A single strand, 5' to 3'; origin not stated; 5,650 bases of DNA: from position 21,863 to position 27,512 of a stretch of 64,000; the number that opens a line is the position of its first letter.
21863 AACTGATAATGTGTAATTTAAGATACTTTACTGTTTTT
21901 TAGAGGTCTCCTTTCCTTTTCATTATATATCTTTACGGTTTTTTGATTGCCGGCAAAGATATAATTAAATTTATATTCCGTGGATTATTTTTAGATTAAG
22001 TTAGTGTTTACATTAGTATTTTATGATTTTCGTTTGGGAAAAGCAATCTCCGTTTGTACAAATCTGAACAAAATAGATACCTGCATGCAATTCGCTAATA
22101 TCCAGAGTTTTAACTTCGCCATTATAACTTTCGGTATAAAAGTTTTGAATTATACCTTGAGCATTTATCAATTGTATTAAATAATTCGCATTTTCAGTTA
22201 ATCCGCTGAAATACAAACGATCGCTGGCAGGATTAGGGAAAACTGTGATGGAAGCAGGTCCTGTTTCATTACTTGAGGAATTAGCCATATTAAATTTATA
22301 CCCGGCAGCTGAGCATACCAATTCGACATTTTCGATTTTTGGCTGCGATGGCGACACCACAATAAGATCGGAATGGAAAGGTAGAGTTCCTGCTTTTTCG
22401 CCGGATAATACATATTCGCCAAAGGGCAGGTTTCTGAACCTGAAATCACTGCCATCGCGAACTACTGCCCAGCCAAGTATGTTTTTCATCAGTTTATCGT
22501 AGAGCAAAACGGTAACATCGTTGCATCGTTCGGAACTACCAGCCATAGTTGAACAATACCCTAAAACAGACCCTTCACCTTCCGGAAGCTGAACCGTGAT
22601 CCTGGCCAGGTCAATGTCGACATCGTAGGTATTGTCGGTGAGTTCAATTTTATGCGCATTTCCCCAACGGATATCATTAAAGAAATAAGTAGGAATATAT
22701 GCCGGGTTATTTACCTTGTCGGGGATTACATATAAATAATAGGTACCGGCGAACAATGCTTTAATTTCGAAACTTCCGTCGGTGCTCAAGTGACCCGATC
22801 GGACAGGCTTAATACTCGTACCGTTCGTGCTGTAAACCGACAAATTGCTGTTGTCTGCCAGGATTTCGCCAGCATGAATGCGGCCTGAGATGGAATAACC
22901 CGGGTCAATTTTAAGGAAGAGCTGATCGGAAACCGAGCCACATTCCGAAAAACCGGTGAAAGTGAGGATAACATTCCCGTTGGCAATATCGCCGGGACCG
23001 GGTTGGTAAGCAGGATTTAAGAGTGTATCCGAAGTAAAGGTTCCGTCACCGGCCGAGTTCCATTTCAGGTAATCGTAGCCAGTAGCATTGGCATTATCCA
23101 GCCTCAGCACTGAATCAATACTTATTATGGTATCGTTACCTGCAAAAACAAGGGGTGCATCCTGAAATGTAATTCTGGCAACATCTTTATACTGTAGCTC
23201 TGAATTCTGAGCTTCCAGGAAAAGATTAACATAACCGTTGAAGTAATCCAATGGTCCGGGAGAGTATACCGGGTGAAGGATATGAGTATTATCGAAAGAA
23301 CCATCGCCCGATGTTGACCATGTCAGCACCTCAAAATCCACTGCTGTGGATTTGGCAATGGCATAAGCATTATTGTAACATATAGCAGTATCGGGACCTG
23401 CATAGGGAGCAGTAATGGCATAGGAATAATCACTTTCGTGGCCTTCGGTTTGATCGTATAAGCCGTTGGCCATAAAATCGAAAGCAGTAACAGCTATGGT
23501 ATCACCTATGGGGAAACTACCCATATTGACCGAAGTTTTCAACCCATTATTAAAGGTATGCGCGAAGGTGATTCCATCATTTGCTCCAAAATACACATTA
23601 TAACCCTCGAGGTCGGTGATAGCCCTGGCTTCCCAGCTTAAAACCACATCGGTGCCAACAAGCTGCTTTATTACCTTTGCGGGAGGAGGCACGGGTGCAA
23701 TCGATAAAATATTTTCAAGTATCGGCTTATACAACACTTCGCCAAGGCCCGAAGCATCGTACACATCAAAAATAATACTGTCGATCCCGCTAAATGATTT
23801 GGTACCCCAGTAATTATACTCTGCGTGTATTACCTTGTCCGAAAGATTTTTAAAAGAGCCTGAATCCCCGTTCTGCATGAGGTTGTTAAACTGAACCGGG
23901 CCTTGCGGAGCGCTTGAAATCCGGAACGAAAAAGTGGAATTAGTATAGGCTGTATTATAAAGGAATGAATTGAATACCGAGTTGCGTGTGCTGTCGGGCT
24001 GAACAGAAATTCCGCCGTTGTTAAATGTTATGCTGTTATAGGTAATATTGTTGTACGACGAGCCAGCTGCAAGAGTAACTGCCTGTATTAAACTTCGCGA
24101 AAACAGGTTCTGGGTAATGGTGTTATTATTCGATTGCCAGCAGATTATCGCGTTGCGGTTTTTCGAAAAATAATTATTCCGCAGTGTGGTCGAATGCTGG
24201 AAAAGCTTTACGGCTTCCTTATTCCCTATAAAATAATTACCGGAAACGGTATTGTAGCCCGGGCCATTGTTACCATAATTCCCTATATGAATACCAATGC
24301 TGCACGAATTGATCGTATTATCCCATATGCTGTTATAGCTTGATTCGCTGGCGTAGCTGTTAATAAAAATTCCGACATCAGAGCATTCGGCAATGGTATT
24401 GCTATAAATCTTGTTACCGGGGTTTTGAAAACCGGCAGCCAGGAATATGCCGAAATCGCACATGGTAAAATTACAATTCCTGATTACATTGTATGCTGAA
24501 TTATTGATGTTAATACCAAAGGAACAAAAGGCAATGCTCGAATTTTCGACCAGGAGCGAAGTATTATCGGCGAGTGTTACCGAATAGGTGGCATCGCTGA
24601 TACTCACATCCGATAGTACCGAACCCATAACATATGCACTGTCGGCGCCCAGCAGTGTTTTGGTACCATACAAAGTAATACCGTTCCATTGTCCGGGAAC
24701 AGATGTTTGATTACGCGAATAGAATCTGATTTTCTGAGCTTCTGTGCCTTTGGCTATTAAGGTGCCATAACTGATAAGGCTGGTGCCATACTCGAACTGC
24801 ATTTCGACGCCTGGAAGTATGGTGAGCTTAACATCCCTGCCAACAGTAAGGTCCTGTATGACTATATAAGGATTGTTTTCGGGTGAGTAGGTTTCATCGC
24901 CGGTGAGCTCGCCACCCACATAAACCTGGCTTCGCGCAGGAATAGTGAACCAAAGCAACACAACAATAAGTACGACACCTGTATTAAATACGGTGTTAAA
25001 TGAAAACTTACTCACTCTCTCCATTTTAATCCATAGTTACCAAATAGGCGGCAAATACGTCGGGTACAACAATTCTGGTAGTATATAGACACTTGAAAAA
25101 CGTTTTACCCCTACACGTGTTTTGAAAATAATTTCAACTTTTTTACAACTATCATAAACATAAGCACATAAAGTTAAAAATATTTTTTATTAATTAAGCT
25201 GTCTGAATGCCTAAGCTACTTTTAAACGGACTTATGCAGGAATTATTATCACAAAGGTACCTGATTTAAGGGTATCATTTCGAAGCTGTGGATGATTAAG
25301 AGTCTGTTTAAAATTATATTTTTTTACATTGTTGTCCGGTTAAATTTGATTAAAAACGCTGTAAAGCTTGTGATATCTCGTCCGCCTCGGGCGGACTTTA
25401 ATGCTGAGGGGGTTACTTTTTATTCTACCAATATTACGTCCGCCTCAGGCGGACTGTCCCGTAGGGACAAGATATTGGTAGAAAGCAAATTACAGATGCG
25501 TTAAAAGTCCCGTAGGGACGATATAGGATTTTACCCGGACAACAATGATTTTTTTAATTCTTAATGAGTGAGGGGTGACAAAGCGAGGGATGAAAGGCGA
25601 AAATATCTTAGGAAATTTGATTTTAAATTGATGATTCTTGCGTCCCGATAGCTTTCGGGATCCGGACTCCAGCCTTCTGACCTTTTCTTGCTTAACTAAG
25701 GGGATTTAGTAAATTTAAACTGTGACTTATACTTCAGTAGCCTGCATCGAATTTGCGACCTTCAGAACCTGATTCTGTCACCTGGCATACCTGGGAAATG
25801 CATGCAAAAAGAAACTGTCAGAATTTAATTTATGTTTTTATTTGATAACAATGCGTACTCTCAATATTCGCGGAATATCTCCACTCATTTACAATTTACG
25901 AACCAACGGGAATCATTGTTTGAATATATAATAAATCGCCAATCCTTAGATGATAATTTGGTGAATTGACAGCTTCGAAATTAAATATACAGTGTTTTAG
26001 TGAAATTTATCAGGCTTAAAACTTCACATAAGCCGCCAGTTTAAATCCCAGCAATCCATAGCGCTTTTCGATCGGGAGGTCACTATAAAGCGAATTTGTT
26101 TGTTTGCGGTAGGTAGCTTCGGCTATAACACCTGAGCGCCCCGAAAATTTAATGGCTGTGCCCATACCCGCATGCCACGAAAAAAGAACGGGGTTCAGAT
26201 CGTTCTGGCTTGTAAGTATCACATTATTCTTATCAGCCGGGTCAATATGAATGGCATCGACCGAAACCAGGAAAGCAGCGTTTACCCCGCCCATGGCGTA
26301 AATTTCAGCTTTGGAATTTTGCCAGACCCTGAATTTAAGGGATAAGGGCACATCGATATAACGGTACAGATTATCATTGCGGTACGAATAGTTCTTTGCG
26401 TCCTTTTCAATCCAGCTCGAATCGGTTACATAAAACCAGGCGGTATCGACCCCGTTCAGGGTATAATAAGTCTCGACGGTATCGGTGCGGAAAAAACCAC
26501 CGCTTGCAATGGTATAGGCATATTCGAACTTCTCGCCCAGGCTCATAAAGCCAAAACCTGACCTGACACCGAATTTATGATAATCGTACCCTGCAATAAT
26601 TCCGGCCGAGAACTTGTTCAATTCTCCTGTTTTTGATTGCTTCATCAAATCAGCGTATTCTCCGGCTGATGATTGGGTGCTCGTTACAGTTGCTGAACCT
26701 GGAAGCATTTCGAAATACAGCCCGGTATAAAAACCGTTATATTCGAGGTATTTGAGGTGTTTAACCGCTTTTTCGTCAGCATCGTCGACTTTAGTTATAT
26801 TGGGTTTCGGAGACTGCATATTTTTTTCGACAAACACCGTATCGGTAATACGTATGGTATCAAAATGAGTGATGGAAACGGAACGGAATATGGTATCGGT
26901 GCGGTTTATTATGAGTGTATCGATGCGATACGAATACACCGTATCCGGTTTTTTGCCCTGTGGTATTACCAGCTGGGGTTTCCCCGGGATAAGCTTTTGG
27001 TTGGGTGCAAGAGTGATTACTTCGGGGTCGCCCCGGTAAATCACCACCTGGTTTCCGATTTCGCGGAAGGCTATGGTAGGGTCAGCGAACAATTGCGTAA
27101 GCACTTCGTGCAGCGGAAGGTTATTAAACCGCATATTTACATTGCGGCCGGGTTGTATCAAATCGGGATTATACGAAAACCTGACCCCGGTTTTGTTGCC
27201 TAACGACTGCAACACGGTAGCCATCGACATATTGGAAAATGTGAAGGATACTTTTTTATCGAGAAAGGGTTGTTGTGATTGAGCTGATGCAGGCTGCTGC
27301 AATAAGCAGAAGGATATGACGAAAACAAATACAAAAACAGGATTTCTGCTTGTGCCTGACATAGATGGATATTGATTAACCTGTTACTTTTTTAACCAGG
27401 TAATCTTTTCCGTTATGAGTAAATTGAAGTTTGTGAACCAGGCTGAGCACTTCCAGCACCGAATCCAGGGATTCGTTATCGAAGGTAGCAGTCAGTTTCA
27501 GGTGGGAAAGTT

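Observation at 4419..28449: Conserved 37-nt motif 5' of the FecR operon, the beta-helix T9SS protein and two giant paralogs: a candidate ECF-sigma regulon signal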

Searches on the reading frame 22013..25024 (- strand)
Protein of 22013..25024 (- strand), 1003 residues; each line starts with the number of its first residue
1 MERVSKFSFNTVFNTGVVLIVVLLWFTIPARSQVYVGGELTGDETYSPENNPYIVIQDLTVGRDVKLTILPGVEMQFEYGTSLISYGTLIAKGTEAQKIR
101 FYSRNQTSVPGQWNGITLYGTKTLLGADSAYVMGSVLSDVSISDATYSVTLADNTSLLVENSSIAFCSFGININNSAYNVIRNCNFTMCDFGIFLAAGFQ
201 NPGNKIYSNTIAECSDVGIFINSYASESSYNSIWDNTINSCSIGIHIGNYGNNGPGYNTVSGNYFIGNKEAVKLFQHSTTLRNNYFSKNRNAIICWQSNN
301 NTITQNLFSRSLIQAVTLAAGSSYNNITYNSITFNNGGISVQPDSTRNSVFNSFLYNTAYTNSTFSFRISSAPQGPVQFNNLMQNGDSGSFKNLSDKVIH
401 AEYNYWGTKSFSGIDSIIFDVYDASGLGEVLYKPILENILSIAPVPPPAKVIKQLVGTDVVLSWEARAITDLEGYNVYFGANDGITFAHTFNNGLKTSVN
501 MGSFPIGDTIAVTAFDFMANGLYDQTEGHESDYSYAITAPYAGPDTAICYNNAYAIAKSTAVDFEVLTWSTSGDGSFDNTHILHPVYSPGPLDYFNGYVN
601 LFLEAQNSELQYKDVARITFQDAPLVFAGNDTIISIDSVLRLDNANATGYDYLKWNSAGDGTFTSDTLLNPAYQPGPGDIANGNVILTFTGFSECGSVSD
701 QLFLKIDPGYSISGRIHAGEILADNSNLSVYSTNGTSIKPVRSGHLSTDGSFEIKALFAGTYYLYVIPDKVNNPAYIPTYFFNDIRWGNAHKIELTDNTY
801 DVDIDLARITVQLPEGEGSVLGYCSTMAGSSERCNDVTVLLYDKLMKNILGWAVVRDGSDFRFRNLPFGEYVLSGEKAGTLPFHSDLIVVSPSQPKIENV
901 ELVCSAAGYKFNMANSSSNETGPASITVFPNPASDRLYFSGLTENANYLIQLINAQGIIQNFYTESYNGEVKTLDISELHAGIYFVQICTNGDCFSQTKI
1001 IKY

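Call 7: search_protein_families(library=pfam, proteins=[window:22013-25024:-])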
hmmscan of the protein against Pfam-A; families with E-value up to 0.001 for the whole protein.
window:22013-25024:- (1003 aa): 4 families
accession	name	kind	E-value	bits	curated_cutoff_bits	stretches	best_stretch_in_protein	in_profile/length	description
PF05048.19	NosD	-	2e-18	67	23.6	2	136-273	50-177/212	Periplasmic copper-binding protein (NosD)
PF13229.12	Beta_helix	-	8.4e-18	64.9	25.9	2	136-279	12-149/158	Right handed beta helix region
PF18962.6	Por_Secre_tail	-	6.7e-13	49.2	27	1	928-1000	1-74/75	Secretion system C-terminal sorting domain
PF09430.16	EMC7_beta-sandw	-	5.6e-05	23.8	26.6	0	834-927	7-95/122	ER membrane protein complex subunit 7, beta-sandwich domain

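Call 61: search_protein_families(library=ncbifam, proteins=[window:22013-25024:-], max_evalue=0.001)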
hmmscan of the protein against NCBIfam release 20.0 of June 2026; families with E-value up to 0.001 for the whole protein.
window:22013-25024:- (1003 aa): 3 families
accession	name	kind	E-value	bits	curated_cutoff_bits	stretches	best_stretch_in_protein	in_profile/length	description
TIGR04183.1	Por_Secre_tail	domain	2.5e-13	49.8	23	1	928-1002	1-71/72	T9SS type A sorting domain-containing protein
TIGR04247.1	NosD_copper_fam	subfamily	6.5e-09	34.8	300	1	205-289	231-311/377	nitrous oxide reductase family maturation protein NosD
TIGR03804.1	para_beta_helix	repeat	0.00033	20.3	19.45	0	278-310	9-41/44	parallel beta-helix repeat protein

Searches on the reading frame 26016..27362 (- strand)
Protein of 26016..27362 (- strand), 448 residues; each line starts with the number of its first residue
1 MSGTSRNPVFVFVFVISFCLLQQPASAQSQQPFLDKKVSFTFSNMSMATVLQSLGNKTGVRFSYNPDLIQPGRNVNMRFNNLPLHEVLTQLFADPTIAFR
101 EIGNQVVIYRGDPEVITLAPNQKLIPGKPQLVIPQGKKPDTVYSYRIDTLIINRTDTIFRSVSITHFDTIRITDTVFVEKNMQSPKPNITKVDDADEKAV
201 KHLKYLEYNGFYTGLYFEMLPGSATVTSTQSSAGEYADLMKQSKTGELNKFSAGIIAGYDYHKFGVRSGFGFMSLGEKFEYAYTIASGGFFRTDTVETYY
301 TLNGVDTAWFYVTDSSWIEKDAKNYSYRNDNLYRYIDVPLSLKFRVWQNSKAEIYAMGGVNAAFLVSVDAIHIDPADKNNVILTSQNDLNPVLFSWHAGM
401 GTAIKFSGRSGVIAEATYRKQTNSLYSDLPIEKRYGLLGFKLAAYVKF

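Call 7: search_protein_families(library=pfam, proteins=[window:26016-27362:-])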
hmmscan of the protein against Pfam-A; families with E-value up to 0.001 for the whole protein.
window:26016-27362:- (448 aa): 1 family
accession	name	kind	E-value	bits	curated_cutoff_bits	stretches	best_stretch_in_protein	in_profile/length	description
PF07660.19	STN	-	4.5e-05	23.6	28.4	0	61-110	2-51/52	Secretin and TonB N terminus short domain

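Call 61: search_protein_families(library=ncbifam, proteins=[window:26016-27362:-], max_evalue=0.001)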
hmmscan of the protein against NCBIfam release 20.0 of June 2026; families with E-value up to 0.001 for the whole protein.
window:26016-27362:- (448 aa): 0 families

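Call 62: search_solved_structures(query=window:26016-27362:-, max_evalue=1)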
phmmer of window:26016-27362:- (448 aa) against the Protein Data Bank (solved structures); distinct sequences matched with E-value up to 1: 2.
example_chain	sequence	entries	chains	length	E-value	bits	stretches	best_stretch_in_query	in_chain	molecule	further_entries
1cf2_P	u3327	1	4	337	0.61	12.2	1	105-205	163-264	PROTEIN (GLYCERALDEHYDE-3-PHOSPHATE DEHYDROGENASE)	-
6jlc_A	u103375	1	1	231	0.97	11.5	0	294-357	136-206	CAMP factor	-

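Call 64: find_homologous_proteins(query=window:26016-27362:-, max_evalue=0.00001)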
Query window:26016-27362:- (448 aa): 69 proteins with E <= 0.00001 among 3760 candidates.
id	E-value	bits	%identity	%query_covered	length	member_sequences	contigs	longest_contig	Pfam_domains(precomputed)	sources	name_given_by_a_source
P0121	0.0e+0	1016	100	100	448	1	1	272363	-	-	-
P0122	6.2e-187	640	61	100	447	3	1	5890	-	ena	-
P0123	5.4e-186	637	61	100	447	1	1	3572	-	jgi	jgi:hypothetical protein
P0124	2.0e-185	635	63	94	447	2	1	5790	-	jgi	-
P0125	1.6e-183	629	61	100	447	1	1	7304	PF07660.20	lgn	-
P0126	6.9e-183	627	60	100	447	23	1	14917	PF07660.20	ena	-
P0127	6.0e-182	623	61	100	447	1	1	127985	PF07660.20,PF13568.13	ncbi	-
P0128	1.4e-181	622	60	100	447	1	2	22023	-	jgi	-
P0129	6.5e-180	617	60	100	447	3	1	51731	PF13568.13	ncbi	-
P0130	4.4e-179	614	60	93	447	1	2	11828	PF16344.11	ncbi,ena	ncbi:MAG: DUF4974 domain-containing protein [Bacteroidota bacterium]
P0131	2.9e-178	611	59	100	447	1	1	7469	PF07660.20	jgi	jgi:hypothetical protein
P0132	8.3e-178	610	60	100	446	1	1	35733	PF07660.20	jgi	-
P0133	2.6e-177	608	60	95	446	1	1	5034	-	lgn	-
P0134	4.4e-176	604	59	100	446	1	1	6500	PF07660.20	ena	-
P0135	7.8e-176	603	57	100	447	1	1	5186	-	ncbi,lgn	-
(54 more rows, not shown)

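Call 71: predict_structure(alignment_id=A3)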
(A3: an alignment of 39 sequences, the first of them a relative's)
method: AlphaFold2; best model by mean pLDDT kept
length: 448 residues; sequences in the alignment: 39
mean_pLDDT: 77.6   pTM: 0.50
mean pLDDT of the five models: 77.6, 76.4, 76.3, 75.5, 75.3
residues with pLDDT >= 90: 209; 70-90: 90; 50-70: 76; < 50: 73
segments of 3 or more residues with pLDDT < 50: 1-7, 22-30, 152-204
pLDDT, mean of each block of 10 residues (from residue 1): 45 64 39 85 91 90 83 86 92 85 87 57 62 58 54 41 41 43 36 42 60 97 92 87 87 96 93 96 86 63 54 70 91 97 92 95 97 93 95 98 91 97 94 96 94
secondary structure, 60 per line:
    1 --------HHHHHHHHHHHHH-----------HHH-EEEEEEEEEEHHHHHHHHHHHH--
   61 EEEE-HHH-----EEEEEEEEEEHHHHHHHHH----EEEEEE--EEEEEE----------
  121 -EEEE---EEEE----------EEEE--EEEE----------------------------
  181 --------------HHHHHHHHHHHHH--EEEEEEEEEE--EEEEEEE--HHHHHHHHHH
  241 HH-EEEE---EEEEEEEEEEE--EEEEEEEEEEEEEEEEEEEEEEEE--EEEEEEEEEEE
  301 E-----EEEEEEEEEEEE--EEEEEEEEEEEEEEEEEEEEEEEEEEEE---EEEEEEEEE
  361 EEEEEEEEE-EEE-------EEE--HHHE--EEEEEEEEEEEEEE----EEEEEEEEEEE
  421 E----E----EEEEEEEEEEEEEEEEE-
elements in order: H9-21 E37-46 H47-58 E61-64 E74-83 H84-92 E97-102 E105-110 E122-125 E129-132 E143-146 E149-152 H195-207 E210-219 E222-228 H231-242 E244-247 E251-261 E264-287 E290-301 E307-318 E321-348 E352-369 E371-373 E381-383 E392-405 E410-421 E431-447

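Call 74: fold_search(model_id=the predicted structure, library=pdb)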
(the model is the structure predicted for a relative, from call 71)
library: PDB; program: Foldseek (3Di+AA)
matches with E <= 10: 972; with E <= 0.001: 75
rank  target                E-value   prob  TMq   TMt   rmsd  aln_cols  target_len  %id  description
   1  9fzc_A                3.6e-07  1.00  0.26  0.56   6.1       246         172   13  Structure of OmpA-short in complex with nanobody Nb01 (released 2024-07-17)
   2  9fzd_A                1.9e-06  1.00  0.30  0.67   4.6       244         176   11  Structure of OmpA-long in complex with nanobody Nb39 (released 2024-07-17)
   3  9a2m_MODEL_1_A        2.9e-06  1.00  0.26  0.32  11.2       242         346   14  Model of E. coli OmpA by in-cell photo-crosslinking MS and deep learning (released 2023-02-24)
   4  9nh2_A                6.7e-06  1.00  0.29  0.55  10.7       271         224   11  In situ cryo-EM structure of porin III of the Legionella Dot/Icm T4SS machine (released 2025-09-17)
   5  1bxw                  1.2e-05  1.00  0.25  0.56  11.4       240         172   13  OUTER MEMBRANE PROTEIN A (OMPA) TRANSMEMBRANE DOMAIN (released 1998-10-14)
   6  9nh1_C                1.6e-05  1.00  0.25  0.38  25.3       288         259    9  In situ cryo-EM structure of porin I of the Legionella Dot/Icm T4SS machine (released 2025-09-17)
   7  2x56                  1.7e-05  1.00  0.26  0.39  26.8       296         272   11  Yersinia Pestis Plasminogen Activator Pla (Native) (released 2010-07-28)
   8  3qrc_B                2.4e-05  1.00  0.22  0.53  13.7       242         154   12  The crystal structure of Ail, the attachment invasion locus protein of Yersinia pestis, in complex with the heparin an (released 2011-11-23)
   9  2x55                  2.6e-05  1.00  0.26  0.38  26.8       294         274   11  Yersinia Pestis Plasminogen Activator Pla (Native) (released 2010-07-28)
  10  9u5s_A                3.0e-05  0.85  0.14  0.13  43.4       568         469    7  The structure of the BfpBG complex in the T4bP system (released 2025-11-05)
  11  9nh1_B                3.5e-05  1.00  0.23  0.35  25.1       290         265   10  In situ cryo-EM structure of porin I of the Legionella Dot/Icm T4SS machine (released 2025-09-17)
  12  1qjp                  3.9e-05  1.00  0.22  0.64  10.2       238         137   11  HIGH RESOLUTION STRUCTURE OF THE OUTER MEMBRANE PROTEIN A (OMPA) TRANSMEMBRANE DOMAIN (released 2000-06-30)
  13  4dcb_A                3.9e-05  1.00  0.23  0.33  27.6       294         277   10  Y. pestis Plasminogen Activator Pla in Complex with Human Plasminogen Activation Loop Peptide ALP11 (released 2012-06-06)
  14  2x27                  4.1e-05  1.00  0.27  0.53  13.6       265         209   10  Crystal structure of the outer membrane protein OprG from Pseudomonas aeruginosa (released 2010-12-15)
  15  3qrc_A                4.1e-05  1.00  0.22  0.53   8.9       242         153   10  The crystal structure of Ail, the attachment invasion locus protein of Yersinia pestis, in complex with the heparin an (released 2011-11-23)
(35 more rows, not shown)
